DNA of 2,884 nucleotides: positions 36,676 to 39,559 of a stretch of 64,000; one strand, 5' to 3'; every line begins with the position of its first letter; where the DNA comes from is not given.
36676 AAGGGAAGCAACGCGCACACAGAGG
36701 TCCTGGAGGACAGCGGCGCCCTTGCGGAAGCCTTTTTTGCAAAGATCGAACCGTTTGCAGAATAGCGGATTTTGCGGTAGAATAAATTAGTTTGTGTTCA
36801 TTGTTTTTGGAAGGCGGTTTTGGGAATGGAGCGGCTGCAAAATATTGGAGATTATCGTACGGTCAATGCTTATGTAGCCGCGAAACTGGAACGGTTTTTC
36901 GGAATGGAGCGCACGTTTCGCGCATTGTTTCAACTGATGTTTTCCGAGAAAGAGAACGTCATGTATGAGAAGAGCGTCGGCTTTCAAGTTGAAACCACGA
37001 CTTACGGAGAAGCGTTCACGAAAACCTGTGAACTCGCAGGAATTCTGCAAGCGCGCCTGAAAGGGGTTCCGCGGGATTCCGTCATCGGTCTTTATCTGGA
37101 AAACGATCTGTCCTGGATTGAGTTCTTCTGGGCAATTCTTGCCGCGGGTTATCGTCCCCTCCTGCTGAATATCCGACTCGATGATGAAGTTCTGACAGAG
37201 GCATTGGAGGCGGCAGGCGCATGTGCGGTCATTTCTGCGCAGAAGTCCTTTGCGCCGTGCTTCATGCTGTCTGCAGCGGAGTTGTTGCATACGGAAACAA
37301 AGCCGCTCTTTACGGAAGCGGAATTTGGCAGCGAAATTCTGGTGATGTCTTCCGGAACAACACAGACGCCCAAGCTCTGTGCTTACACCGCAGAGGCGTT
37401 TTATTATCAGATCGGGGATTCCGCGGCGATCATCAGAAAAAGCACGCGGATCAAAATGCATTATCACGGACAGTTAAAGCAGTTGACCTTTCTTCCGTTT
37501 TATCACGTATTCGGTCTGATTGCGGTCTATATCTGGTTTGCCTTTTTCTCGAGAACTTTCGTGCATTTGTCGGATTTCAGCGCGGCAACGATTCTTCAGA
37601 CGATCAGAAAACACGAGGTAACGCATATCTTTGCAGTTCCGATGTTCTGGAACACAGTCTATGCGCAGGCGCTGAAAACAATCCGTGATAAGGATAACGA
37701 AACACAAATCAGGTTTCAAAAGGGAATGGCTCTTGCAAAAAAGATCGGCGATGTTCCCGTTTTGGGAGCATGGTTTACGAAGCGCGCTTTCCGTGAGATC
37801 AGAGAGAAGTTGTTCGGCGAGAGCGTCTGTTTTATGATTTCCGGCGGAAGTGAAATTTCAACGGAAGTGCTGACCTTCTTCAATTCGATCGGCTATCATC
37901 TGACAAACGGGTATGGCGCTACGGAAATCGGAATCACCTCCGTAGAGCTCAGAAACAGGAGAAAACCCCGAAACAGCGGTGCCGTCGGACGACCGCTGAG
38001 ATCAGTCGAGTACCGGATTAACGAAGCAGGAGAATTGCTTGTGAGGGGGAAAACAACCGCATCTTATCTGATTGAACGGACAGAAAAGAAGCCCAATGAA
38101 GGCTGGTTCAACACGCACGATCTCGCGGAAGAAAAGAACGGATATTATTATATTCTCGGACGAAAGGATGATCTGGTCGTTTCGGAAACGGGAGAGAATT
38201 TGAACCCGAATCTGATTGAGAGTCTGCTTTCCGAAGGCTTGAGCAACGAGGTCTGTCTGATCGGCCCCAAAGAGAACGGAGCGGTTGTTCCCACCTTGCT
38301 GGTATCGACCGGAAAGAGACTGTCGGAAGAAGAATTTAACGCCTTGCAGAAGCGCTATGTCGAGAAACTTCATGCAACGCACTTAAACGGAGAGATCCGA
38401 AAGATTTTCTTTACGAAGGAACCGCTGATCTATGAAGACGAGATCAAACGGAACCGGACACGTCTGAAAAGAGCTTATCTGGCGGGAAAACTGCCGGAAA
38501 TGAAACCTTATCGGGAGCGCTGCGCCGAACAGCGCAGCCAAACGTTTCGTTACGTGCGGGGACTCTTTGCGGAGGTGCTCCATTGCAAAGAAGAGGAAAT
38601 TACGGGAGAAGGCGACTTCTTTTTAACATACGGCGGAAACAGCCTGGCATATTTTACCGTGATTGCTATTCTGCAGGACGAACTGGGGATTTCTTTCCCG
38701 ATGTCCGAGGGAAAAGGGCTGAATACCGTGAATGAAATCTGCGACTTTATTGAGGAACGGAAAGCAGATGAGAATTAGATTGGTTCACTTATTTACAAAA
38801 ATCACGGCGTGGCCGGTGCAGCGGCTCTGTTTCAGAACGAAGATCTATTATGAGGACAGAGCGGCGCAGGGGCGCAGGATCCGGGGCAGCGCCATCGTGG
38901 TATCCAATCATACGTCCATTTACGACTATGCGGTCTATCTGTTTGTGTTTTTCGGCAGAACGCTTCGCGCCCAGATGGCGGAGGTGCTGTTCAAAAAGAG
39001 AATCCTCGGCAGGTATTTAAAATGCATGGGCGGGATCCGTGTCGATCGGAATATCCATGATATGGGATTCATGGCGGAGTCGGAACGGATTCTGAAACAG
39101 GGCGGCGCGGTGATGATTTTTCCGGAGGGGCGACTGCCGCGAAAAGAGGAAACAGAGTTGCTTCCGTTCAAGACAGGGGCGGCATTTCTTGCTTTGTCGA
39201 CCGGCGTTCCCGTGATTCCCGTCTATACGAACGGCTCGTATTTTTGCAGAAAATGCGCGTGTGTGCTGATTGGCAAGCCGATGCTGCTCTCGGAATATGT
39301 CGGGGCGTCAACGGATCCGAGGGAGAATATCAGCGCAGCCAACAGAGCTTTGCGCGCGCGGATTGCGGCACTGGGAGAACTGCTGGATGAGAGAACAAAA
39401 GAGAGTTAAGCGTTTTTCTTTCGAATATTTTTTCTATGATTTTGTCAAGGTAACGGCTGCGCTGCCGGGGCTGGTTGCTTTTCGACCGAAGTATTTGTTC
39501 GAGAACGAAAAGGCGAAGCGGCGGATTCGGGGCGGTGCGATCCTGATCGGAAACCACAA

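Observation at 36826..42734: Two parallel acyl-loading lines (ligase-carrier fusion; ligase plus stand-alone ACP) paired with two PlsC-type acyltransferases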

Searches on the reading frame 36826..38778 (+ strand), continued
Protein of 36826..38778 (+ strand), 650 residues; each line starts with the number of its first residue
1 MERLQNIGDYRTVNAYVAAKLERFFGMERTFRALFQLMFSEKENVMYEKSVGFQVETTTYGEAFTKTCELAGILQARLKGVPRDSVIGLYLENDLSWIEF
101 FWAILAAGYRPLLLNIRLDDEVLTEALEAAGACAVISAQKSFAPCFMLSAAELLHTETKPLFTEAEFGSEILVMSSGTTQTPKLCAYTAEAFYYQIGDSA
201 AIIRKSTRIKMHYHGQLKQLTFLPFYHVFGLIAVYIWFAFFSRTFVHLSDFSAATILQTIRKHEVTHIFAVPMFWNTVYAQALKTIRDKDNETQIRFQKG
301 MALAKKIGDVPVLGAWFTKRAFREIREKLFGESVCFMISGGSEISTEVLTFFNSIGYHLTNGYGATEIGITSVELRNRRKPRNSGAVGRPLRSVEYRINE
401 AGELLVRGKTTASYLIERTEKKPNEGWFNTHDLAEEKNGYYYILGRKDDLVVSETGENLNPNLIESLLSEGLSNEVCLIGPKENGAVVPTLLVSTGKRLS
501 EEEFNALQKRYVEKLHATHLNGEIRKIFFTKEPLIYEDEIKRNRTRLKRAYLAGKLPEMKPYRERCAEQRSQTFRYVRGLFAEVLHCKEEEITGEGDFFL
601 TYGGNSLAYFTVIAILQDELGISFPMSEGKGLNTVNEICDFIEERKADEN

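Call 38: find_encoding_contigs(protein=P0001, flank=2000, max_places=4)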
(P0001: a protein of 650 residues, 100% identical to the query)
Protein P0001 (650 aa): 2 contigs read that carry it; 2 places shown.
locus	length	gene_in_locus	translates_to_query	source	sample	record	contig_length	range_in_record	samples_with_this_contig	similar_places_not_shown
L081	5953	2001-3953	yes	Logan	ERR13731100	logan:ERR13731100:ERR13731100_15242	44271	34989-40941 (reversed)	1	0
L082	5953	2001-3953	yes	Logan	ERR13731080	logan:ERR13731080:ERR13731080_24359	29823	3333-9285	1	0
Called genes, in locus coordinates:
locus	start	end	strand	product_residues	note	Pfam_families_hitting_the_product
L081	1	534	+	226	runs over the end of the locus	PF02674:Colicin_V (weak)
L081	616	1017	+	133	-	PF12773:DZR (faint), PF13240:Zn_Ribbon_1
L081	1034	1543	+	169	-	PF12146:Hydrolase_4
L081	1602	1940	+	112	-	-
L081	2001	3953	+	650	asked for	PF00501:AMP-binding, PF00550:PP-binding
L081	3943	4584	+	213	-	PF01553:Acyltransferase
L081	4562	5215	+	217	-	PF01553:Acyltransferase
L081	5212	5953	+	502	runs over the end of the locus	PF00501:AMP-binding, PF23562:AMP-binding_C_3 (weak)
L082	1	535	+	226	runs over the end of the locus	PF02674:Colicin_V (weak)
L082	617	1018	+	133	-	PF12773:DZR (faint), PF13240:Zn_Ribbon_1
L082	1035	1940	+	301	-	PF00561:Abhydrolase_1, PF12146:Hydrolase_4, PF12697:Abhydrolase_6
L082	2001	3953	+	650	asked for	PF00501:AMP-binding, PF00550:PP-binding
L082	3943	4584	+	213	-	PF01553:Acyltransferase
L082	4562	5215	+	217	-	PF01553:Acyltransferase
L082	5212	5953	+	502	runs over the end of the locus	PF00501:AMP-binding, PF23562:AMP-binding_C_3 (weak)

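Call 44: predict_structure(alignment_id=A1)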
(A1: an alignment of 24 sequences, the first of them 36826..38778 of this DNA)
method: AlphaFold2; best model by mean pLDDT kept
length: 650 residues; sequences in the alignment: 24
mean_pLDDT: 77.0   pTM: 0.70
mean pLDDT of the five models: 77.0, 76.9, 73.3, 73.2, 69.9
residues with pLDDT >= 90: 99; 70-90: 397; 50-70: 101; < 50: 53
segments of 3 or more residues with pLDDT < 50: 1-7, 215-252, 565-569
pLDDT, mean of each block of 10 residues (from residue 1): 47 64 82 81 64 65 89 91 94 79 93 81 88 91 88 80 81 69 83 75 61 46 33 39 37 58 65 74 81 89 85 84 85 73 78 87 68 74 80 84 86 85 83 84 81 85 81 82 89 84 88 89 89 73 81 87 56 87 88 79 78 86 66 81 71
secondary structure, 60 per line:
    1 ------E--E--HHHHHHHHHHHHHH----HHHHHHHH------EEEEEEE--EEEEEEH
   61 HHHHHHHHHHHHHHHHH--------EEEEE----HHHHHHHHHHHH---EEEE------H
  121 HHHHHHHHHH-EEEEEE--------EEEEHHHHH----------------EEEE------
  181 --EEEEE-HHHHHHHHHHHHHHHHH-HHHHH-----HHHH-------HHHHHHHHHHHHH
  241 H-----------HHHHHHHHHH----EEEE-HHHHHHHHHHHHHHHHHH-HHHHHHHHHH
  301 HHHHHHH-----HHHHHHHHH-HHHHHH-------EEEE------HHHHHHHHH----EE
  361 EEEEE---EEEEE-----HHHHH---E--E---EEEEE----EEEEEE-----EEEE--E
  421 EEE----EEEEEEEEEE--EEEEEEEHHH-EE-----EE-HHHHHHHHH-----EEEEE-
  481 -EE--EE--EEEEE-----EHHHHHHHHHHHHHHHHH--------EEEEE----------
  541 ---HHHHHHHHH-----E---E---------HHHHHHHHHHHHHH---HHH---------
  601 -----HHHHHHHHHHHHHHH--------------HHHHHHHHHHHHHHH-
elements in order: H13-26 H31-38 E45-51 E54-59 H60-77 E86-90 H95-106 E110-113 H120-130 E132-137 E146-149 H150-154 E171-174 E183-187 H189-205 H207-211 H217-220 H228-241 H253-262 E267-270 H272-289 H291-307 H313-321 H323-328 E336-339 H346-354 E359-365 E369-373 H379-383 E394-398 E403-408 E414-417 E420-423 E428-437 E440-446 H461-469 E475-479 E490-494 H501-517 E526-530 H544-552 H572-585 H606-620 H635-649

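Call 48: fold_search(model_id=the predicted structure, library=pdb)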
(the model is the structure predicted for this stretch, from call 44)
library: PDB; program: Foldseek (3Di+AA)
matches with E <= 10: 1653; with E <= 0.001: 643
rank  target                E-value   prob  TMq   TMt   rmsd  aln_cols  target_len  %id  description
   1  4r0m_A                5.8e-24  1.00  0.55  0.56  15.6       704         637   15  Structure of McyG A-PCP complexed with phenylalanyl-adenylate (released 2015-04-15)
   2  5bus_A                9.5e-24  1.00  0.55  0.72   6.0       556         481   21  O-succinylbenzoate Coenzyme A Synthetase (MenE) from Bacillus Subtilis, in complex with AMP (released 2015-08-26)
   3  5msw                  9.5e-24  1.00  0.53  0.49  16.9       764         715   14  Structure of the A-PCP didomain of carboxylic acid reductase (CAR) from Segniliparus rugosus in complex with AMP (released 2017-07-05)
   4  5x8f_A                2.1e-23  1.00  0.44  0.58  11.9       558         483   21  Ternary complex structure of a double mutant I454RA456K of o-Succinylbenzoate CoA Synthetase (MenE) from Bacillus Subt (released 2017-06-07)
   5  5x8g_B                4.8e-23  1.00  0.44  0.58  11.9       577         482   20  Binary complex structure of a double mutant I454RA456K of o-Succinylbenzoate CoA Synthetase (MenE) from Bacillus Subti (released 2017-06-07)
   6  5x8f_B                6.0e-23  1.00  0.44  0.58  11.8       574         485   21  Ternary complex structure of a double mutant I454RA456K of o-Succinylbenzoate CoA Synthetase (MenE) from Bacillus Subt (released 2017-06-07)
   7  5x8f_D                6.0e-23  1.00  0.44  0.57  11.9       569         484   21  Ternary complex structure of a double mutant I454RA456K of o-Succinylbenzoate CoA Synthetase (MenE) from Bacillus Subt (released 2017-06-07)
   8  5x8f_C                6.3e-23  1.00  0.44  0.58  11.9       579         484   20  Ternary complex structure of a double mutant I454RA456K of o-Succinylbenzoate CoA Synthetase (MenE) from Bacillus Subt (released 2017-06-07)
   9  5x8g_D                8.7e-23  1.00  0.44  0.58  11.8       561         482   21  Binary complex structure of a double mutant I454RA456K of o-Succinylbenzoate CoA Synthetase (MenE) from Bacillus Subti (released 2017-06-07)
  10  5gtd_A                1.4e-22  1.00  0.55  0.72   6.1       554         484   21  o-Succinylbenzoate CoA Synthetase (MenE) from Bacillus Subtilis in Complex with the Acyl-adenylate Intermediate OSB-AM (released 2017-01-04)
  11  3ipl_A                5.5e-22  1.00  0.41  0.58  14.1       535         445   19  CRYSTAL STRUCTURE OF o-succinylbenzoic acid-CoA ligase FROM Staphylococcus aureus subsp. aureus Mu50 (released 2009-08-25)
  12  5bur_A                9.5e-22  1.00  0.53  0.70   7.0       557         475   21  O-succinylbenzoate Coenzyme A Synthetase (MenE) from Bacillus Subtilis, in Complex with ATP and Magnesium Ion (released 2015-08-26)
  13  5mss                  2.3e-21  1.00  0.46  0.42  14.0       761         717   16  Structure of the A-PCP didomain of carboxylic acid reductase (CAR) from Segniliparus rugosus in complex with AMP (released 2017-07-05)
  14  3ipl_B                3.9e-21  1.00  0.42  0.59  12.7       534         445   19  CRYSTAL STRUCTURE OF o-succinylbenzoic acid-CoA ligase FROM Staphylococcus aureus subsp. aureus Mu50 (released 2009-08-25)
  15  3cw8                  4.3e-21  1.00  0.55  0.70   6.4       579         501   19  4-Chlorobenzoyl-CoA Ligase/Synthetase, bound to 4CBA-Adenylate (released 2008-09-02)
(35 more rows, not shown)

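Call 63: search_protein_representatives(alignment_id=A1)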
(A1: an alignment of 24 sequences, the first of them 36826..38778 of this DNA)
Query: 24 sequences, 646 profile positions. Proteins with E-value up to 0.001 (for the whole library): 43449; up to 1e-10: 12835; up to 1e-30: 696. The best 150 are listed.
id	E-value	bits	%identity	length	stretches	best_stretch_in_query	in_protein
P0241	3.0e-284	960.6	-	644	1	3-640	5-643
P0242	1.6e-282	954.9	-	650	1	1-645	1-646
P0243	5.9e-266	900.2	-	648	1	3-640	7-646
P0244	2.1e-264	895.1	-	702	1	3-641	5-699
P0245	5.9e-261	883.7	-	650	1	3-645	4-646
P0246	7.0e-258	873.5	-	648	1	1-641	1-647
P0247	2.4e-256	868.4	-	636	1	1-641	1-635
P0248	2.9e-256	868.2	-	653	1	3-645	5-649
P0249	1.9e-251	852.3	-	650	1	1-644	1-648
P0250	8.0e-251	850.2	-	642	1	1-640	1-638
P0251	8.0e-248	840.3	-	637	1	2-642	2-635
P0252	5.3e-246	834.3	-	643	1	1-641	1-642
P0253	7.5e-244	827.2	-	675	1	1-644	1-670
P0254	1.7e-243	826.0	-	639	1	1-640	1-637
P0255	1.5e-241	819.5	-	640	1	1-642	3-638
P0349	1.6e-122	426.3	-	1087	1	26-641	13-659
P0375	3.1e-113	395.6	-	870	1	55-643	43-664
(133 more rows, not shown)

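Call 64: search_protein_families(library=pfam, proteins=[P0349, P0375, P0244], max_evalue=0.001)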
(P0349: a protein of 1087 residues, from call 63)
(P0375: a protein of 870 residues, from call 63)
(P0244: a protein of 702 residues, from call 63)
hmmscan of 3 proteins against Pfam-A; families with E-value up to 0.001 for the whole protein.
P0349 (1087 aa): 4 families
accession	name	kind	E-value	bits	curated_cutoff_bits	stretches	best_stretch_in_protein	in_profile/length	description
PF00155.27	Aminotran_1_2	-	1.8e-48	166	19.7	1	728-1072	2-361/361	Aminotransferase class I and II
PF00501.34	AMP-binding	-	2e-34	119.5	29.9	1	26-401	7-381/384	AMP-binding enzyme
PF00550.31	PP-binding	-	1.9e-09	38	20.8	1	590-656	2-67/67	Phosphopantetheine attachment site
PF00266.25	Aminotran_5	-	0.00019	21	21.5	1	760-899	30-180/371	Aminotransferase class-V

P0375 (870 aa): 2 families
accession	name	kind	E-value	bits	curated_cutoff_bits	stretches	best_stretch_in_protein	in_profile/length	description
PF00501.34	AMP-binding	-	1.7e-37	129.6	29.9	1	28-406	9-379/384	AMP-binding enzyme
PF00550.31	PP-binding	-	3.3e-12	46.9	20.8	1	591-659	1-67/67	Phosphopantetheine attachment site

P0244 (702 aa): 2 families
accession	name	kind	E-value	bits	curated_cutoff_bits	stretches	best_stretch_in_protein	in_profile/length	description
PF00501.34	AMP-binding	-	3.1e-34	118.8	29.9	1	100-461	44-381/384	AMP-binding enzyme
PF00550.31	PP-binding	-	2.9e-11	43.9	20.8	1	630-696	2-67/67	Phosphopantetheine attachment site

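Call 65: find_encoding_contigs(protein=P0349, flank=8000, max_places=3)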
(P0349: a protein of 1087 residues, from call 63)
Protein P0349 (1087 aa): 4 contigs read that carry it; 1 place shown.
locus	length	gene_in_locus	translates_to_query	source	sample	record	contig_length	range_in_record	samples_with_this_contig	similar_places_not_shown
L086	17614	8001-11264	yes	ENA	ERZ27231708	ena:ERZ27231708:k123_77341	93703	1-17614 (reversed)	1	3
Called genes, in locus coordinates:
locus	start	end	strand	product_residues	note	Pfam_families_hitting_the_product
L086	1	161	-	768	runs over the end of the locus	PF00364:Biotin_lipoyl (faint), PF25917:BSH_RND (faint), PF25919:BSH_CusB (faint), PF25984:BSH_YknX (weak), PF25990:Beta-barrel_YknX, PF25989:YknX_C (weak)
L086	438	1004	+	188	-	PF00132:Hexapep, PF14602:Hexapep_2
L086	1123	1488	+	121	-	PF01250:Ribosomal_S6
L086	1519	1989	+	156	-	PF00436:SSB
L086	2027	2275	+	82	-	PF01084:Ribosomal_S18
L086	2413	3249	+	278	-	PF16146:DUF4854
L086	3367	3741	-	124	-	-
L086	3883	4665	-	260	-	-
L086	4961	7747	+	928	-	PF19583:ODP, PF00258:Flavodoxin_1, PF01266:DAO (faint), PF21349:RUBY_RBDX (weak), PF07992:Pyr_redox_2, PF13738:Pyr_redox_3, PF00070:Pyr_redox, PF18267:Rubredoxin_C, +3 more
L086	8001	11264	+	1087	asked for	PF00501:AMP-binding, PF00550:PP-binding, PF00155:Aminotran_1_2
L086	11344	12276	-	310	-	PF00132:Hexapep (faint)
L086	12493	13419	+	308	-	PF04204:HTS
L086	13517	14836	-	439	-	PF01225:Mur_ligase, PF08245:Mur_ligase_M, PF02875:Mur_ligase_C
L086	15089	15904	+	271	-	PF09182:PuR_N, PF00156:Pribosyltran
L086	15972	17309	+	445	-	PF03553:Na_H_antiporter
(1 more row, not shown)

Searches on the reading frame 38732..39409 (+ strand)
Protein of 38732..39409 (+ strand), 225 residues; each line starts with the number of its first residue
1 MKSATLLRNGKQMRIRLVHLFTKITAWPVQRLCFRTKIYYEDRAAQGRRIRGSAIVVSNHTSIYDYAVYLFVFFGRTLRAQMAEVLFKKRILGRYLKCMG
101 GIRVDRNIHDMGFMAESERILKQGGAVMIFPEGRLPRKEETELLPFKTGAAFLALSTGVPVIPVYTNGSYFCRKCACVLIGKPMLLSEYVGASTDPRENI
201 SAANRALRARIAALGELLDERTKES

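Call 4: search_protein_families(library=pfam, proteins=[window:38732-39409:+], max_evalue=0.01)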
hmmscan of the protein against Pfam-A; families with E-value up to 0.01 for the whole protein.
window:38732-39409:+ (225 aa): 1 family
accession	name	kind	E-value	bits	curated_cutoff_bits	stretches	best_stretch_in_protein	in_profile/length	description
PF01553.26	Acyltransferase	-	3.3e-22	79.2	23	1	51-165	13-130/132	Acyltransferase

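Call 5: search_protein_families(library=ncbifam, proteins=[window:38732-39409:+], max_evalue=0.001)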
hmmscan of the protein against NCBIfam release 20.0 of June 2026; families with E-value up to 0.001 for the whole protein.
window:38732-39409:+ (225 aa): 5 families
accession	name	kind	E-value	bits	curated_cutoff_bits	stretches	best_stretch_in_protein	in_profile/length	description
TIGR00530.1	AGP_acyltrn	subfamily_domain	2.8e-18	65.9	102.95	1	51-165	15-128/130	1-acylglycerol-3-phosphate O-acyltransferase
NF006386.0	PRK08633.1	equivalog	4.6e-14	51.1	1221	1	17-170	410-558/1147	acyl-[ACP]--phospholipid O-acyltransferase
NF011593.0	PRK15018.1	equivalog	3.4e-09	36.8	501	1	43-166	56-179/245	1-acylglycerol-3-phosphate O-acyltransferase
NF005959.0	PRK08043.1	equivalog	2.7e-06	25.9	886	1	29-172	9-143/719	bifunctional acyl-ACP--phospholipid O-acyltransferase/long-chain-fatty-acid--ACP ligase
NF005291.0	PRK06814.1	equivalog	6.5e-05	21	1349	1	50-170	452-567/1140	acyl-[ACP]--phospholipid O-acyltransferase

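Call 31: search_solved_structures(query=window:38732-39409:+, max_evalue=1)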
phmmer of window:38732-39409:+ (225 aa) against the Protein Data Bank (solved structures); distinct sequences matched with E-value up to 1: 1.
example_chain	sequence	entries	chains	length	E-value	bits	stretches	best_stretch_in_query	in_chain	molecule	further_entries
5kym_A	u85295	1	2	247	2.6e-09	40.2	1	53-171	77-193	1-acyl-sn-glycerol-3-phosphate acyltransferase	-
